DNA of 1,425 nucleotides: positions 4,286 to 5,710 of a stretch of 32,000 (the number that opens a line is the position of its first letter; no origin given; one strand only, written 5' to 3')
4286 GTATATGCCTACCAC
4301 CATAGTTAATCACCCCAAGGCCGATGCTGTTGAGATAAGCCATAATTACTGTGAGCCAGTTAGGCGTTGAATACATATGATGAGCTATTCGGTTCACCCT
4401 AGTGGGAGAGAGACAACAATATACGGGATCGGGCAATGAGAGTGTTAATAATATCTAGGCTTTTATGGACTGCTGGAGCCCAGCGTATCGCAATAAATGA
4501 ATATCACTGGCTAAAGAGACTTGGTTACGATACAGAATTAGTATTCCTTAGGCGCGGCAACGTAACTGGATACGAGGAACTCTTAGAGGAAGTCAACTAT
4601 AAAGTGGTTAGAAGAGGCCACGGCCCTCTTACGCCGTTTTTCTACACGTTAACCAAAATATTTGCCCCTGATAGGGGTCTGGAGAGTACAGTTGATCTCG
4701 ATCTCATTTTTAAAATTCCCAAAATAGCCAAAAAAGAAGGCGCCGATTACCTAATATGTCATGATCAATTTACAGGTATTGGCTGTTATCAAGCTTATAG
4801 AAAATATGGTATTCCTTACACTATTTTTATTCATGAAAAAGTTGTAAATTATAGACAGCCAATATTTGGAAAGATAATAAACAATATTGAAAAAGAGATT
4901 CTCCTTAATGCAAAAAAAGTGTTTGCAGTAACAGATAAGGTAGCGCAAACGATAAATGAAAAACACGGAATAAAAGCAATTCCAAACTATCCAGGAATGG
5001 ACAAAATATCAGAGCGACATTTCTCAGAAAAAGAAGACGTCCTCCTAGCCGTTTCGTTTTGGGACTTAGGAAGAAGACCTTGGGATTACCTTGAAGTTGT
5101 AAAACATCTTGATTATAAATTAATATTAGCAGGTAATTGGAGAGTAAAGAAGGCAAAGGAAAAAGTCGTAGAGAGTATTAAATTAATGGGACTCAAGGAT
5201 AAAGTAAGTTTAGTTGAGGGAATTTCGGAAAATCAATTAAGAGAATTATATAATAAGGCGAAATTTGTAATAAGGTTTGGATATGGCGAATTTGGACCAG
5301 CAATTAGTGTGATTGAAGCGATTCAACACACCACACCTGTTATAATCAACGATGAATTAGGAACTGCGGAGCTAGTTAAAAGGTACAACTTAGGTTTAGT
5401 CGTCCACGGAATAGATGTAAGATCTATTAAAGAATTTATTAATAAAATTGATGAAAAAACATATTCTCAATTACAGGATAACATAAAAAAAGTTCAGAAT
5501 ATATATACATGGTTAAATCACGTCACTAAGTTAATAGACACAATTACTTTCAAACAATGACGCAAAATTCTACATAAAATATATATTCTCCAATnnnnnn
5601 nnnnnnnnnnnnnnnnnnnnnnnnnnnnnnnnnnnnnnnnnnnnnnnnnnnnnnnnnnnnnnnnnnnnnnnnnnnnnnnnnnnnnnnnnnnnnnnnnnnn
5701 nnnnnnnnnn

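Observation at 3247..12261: AT-rich glycosylation island sits next to GC-rich paralogues of two of its genes, one of which has decayed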

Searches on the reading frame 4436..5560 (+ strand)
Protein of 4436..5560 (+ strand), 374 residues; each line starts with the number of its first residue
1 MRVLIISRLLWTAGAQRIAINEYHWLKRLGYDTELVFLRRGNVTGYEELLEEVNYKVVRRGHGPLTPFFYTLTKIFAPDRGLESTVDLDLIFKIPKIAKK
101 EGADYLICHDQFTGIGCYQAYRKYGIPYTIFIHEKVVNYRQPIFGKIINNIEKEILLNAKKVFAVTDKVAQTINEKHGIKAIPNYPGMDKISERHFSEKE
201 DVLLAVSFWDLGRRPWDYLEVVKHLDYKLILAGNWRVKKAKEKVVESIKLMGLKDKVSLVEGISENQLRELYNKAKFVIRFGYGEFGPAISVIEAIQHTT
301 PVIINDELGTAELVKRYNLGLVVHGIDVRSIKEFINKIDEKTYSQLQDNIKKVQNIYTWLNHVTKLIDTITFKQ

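Call 6: search_protein_families(library=pfam, proteins=[window:4436-5560:+], max_evalue=0.01)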
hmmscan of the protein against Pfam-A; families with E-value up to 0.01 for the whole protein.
window:4436-5560:+ (374 aa): 5 families
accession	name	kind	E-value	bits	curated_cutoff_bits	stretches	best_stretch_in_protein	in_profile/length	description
PF13439.12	Glyco_transf_4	-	3.9e-13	50.2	28.5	1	14-181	3-156/170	Glycosyltransferase Family 4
PF00534.26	Glycos_transf_1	-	3e-12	46.9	26.4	1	219-351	34-170/172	Glycosyl transferases group 1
PF13692.12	Glyco_trans_1_4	-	2.2e-08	34.9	27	1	224-336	32-137/142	Glycosyl transferases group 1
PF13579.12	Glyco_trans_4_4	-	7.1e-08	33.4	29.7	1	14-181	2-149/158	Glycosyl transferase 4-like domain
PF20706.3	GT4-conflict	-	0.003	17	26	0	290-321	296-326/385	Family 4 Glycosyltransferase in conflict systems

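Call 7: search_protein_families(library=ncbifam, proteins=[window:4436-5560:+], max_evalue=0.01)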
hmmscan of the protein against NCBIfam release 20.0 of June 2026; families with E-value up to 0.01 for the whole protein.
window:4436-5560:+ (374 aa): 13 families
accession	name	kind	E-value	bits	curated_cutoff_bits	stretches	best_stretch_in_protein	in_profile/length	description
NF041010.1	glycosy_Agl16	equivalog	4.7e-13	48.7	575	1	145-365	120-343/352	glycosylation protein Agl16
NF041876.1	EPS_EpsE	equivalog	1.5e-07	31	400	1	229-341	248-361/389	exopolysaccharide biosynthesis GT4 family glycosyltransferase EpsE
NF046085.1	XrtY_assoc_Gly1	equivalog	2.4e-07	30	400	1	224-349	235-357/387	XrtY-associated glycosyltransferase XYAG1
NF038295.1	EPS_HpsP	equivalog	4.6e-07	29.2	550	1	223-367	235-381/388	hormogonium polysaccharide biosynthesis glycosyltransferase HpsP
NF047684.1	TeichurnBiosyTuaC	equivalog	1.3e-06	27.6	550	1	252-361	267-377/391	teichuronic acid biosynthesis protein TuaC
NF007326.0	PRK09814.2-3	equivalog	2.1e-06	27.1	420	1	300-357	275-330/349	beta-1,6-galactofuranosyltransferase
NF007325.0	PRK09814.1-4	equivalog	3.9e-06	26.3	491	1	300-358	262-318/337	sugar transferase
TIGR02472.1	sucr_P_syn_N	equivalog_domain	1.9e-05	23.7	576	1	290-370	355-438/439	sucrose-phosphate synthase, putative, glycosyltransferase domain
TIGR03999.1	thiol_BshA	equivalog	8.4e-05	21.7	273.7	1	170-356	160-356/375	N-acetyl-alpha-D-glucosaminyl L-malate synthase BshA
TIGR03449.1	mycothiol_MshA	equivalog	0.00035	19.6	462.5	1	241-367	270-397/406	D-inositol-3-phosphate glycosyltransferase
TIGR04047.1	MSMEG_0565_glyc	hypoth_equivalog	0.00075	18.7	259.85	0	241-363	242-364/373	MSMEG_0565 family glycosyltransferase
NF012028.0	PRK15484.1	subfamily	0.00086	18.5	618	1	227-365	225-370/380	lipopolysaccharide N-acetylglucosaminyltransferase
NF007322.0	PRK09814.1-1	equivalog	0.0054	16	580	1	299-358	260-317/336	sugar transferase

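Call 59: find_homologous_proteins(query=window:4436-5560:+, max_evalue=1e-10)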
Query window:4436-5560:+ (374 aa): 77 proteins with E <= 1e-10 among 5591 candidates.
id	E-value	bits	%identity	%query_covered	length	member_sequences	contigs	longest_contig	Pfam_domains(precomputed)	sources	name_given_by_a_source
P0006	6.8e-249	843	100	100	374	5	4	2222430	PF00534.27,PF13579.13,PF13439.13,PF26337.1,PF13692.13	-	-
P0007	1.8e-168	579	65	98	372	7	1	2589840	PF00534.27,PF13579.13,PF13439.13,PF26337.1,PF13692.13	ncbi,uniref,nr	ncbi:glycosyltransferase family 4 protein [Saccharolobus islandicus]|uniref:glycosyltransferase fami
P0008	6.0e-164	564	63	99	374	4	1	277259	PF00534.27,PF13579.13,PF13439.13,PF26337.1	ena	-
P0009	1.3e-163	563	65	98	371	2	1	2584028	PF00534.27,PF13579.13,PF13439.13,PF26337.1,PF13692.13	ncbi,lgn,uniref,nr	ncbi:glycosyltransferase family 4 protein [Acidianus sp. HS-5]|uniref:glycosyltransferase family 4 p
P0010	6.6e-160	550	64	99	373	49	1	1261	PF00534.27,PF13439.13,PF26337.1,PF13692.13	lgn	-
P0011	8.2e-156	537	60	98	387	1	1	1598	PF00534.27,PF13579.13,PF13439.13,PF26337.1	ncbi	-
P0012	2.2e-154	532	61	98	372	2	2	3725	PF00534.27,PF13579.13,PF13439.13,PF26337.1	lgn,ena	-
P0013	3.3e-154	532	63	98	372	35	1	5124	PF00534.27,PF13579.13,PF13439.13,PF26337.1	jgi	-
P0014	9.6e-141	487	57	99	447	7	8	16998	PF00534.27,PF13579.13,PF13439.13,PF13692.13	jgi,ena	-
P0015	5.8e-133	462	56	97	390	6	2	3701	PF00534.27,PF13579.13,PF13439.13,PF26337.1,PF13692.13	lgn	-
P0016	2.7e-132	460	53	98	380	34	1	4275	PF00534.27,PF13579.13,PF13439.13,PF26337.1,PF13692.13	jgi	-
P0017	2.7e-130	453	54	98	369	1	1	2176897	PF00534.27,PF13579.13,PF13439.13,PF26337.1,PF13692.13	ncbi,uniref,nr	ncbi:glycosyltransferase family 4 protein [Metallosphaera tengchongensis]|uniref:Glycosyltransferase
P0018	8.5e-125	435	54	96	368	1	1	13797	PF00534.27,PF13579.13,PF13439.13,PF13692.13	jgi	jgi:glycosyltransferase involved in cell wall biosynthesis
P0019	1.9e-121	424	49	98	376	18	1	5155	PF00534.27,PF13579.13,PF13439.13,PF13692.13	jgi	-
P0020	1.7e-119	418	52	99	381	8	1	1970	PF00534.27,PF13579.13,PF13439.13,PF13692.13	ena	-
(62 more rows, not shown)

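Call 60: find_encoding_contigs(protein=P0007, flank=8000, max_places=2)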
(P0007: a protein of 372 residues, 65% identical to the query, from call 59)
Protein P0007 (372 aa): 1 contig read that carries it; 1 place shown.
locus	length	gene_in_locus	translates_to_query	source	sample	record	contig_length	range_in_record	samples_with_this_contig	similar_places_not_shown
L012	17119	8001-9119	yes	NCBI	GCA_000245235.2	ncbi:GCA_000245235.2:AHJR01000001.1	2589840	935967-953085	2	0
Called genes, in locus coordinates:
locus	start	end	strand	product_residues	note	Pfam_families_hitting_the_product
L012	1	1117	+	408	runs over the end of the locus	PF00534:Glycos_transf_1, PF13692:Glyco_trans_1_4 (weak)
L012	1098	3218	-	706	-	-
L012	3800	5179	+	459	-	PF01943:Polysacc_synt, PF13440:Polysacc_synt_3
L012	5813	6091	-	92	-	-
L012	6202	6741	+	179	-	PF01548:DEDD_Tnp_IS110 (weak)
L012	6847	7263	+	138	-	PF02371:Transposase_20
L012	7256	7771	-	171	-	PF03811:Zn_ribbon_InsA, PF13936:HTH_38 (weak), PF13384:HTH_23, PF13518:HTH_28 (weak)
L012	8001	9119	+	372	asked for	PF13439:Glyco_transf_4, PF13579:Glyco_trans_4_4, PF00534:Glycos_transf_1, PF13692:Glyco_trans_1_4 (weak), PF26337:Gtf3_C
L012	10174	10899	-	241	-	PF02475:TRM5-TYW2_MTfase, PF05050:Methyltransf_21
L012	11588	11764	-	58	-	-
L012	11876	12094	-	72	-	-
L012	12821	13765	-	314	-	-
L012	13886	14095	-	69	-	-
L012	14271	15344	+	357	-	PF01548:DEDD_Tnp_IS110, PF02371:Transposase_20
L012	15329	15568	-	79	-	-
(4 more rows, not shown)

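Call 61: find_encoding_contigs(protein=P0008, flank=8000, max_places=2)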
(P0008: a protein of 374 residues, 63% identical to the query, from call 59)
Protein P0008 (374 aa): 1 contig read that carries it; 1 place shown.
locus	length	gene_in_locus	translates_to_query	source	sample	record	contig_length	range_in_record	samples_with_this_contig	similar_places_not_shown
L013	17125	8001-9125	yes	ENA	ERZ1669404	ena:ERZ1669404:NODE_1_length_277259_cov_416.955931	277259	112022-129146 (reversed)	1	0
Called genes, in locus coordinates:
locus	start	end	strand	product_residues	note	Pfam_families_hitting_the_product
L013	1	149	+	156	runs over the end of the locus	PF05942:PaREP1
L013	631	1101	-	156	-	PF05942:PaREP1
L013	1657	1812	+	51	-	-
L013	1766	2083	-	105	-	-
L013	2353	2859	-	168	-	-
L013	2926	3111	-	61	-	-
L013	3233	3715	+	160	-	-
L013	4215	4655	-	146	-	-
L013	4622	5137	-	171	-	-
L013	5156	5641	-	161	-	-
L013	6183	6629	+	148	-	-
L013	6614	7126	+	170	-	-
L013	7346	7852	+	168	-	-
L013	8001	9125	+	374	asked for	PF13439:Glyco_transf_4, PF13579:Glyco_trans_4_4, PF00534:Glycos_transf_1, PF26337:Gtf3_C (weak)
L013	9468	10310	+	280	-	-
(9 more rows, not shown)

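Call 79: find_encoding_contigs(protein=window:4436-5560:+, flank=10000, max_places=6)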
Protein window:4436-5560:+ (374 aa): 10 contigs read that carry it; 6 places shown.
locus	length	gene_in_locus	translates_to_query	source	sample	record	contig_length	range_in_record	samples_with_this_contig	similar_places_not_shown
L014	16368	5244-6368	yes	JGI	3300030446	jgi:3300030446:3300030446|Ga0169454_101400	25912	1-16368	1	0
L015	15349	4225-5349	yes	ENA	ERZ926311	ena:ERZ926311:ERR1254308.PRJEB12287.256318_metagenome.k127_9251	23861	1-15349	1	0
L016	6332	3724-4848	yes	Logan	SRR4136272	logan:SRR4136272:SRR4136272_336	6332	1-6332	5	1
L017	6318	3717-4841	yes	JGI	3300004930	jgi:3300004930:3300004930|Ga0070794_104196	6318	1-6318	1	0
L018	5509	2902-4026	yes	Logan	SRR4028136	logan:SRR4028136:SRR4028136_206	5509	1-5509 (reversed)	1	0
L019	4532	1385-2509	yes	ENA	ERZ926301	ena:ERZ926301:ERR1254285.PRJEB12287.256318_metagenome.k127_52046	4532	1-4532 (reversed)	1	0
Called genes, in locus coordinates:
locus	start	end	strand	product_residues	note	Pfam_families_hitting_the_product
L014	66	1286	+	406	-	-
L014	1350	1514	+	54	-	-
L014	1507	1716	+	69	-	-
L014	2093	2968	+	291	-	PF00535:Glycos_transf_2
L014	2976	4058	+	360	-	PF13439:Glyco_transf_4, PF13579:Glyco_trans_4_4, PF20706:GT4-conflict, PF00534:Glycos_transf_1, PF13692:Glyco_trans_1_4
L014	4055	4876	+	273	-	PF00535:Glycos_transf_2, PF10111:Glyco_tranf_2_2, PF13641:Glyco_tranf_2_3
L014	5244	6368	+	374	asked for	PF13439:Glyco_transf_4, PF13579:Glyco_trans_4_4, PF00534:Glycos_transf_1, PF13692:Glyco_trans_1_4, PF26337:Gtf3_C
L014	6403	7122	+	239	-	PF02475:TRM5-TYW2_MTfase, PF05050:Methyltransf_21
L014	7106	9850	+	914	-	-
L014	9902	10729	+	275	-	PF00535:Glycos_transf_2, PF10111:Glyco_tranf_2_2 (faint)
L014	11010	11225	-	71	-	-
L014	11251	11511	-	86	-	-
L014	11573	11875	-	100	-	-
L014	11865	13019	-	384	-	-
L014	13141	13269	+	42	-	-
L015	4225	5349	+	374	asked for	PF13439:Glyco_transf_4, PF13579:Glyco_trans_4_4, PF00534:Glycos_transf_1, PF13692:Glyco_trans_1_4, PF26337:Gtf3_C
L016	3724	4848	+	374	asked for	PF13439:Glyco_transf_4, PF13579:Glyco_trans_4_4, PF00534:Glycos_transf_1, PF13692:Glyco_trans_1_4, PF26337:Gtf3_C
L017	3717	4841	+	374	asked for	PF13439:Glyco_transf_4, PF13579:Glyco_trans_4_4, PF00534:Glycos_transf_1, PF13692:Glyco_trans_1_4, PF26337:Gtf3_C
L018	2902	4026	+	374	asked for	PF13439:Glyco_transf_4, PF13579:Glyco_trans_4_4, PF00534:Glycos_transf_1, PF13692:Glyco_trans_1_4, PF26337:Gtf3_C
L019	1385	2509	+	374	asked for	PF13439:Glyco_transf_4, PF13579:Glyco_trans_4_4, PF00534:Glycos_transf_1, PF13692:Glyco_trans_1_4, PF26337:Gtf3_C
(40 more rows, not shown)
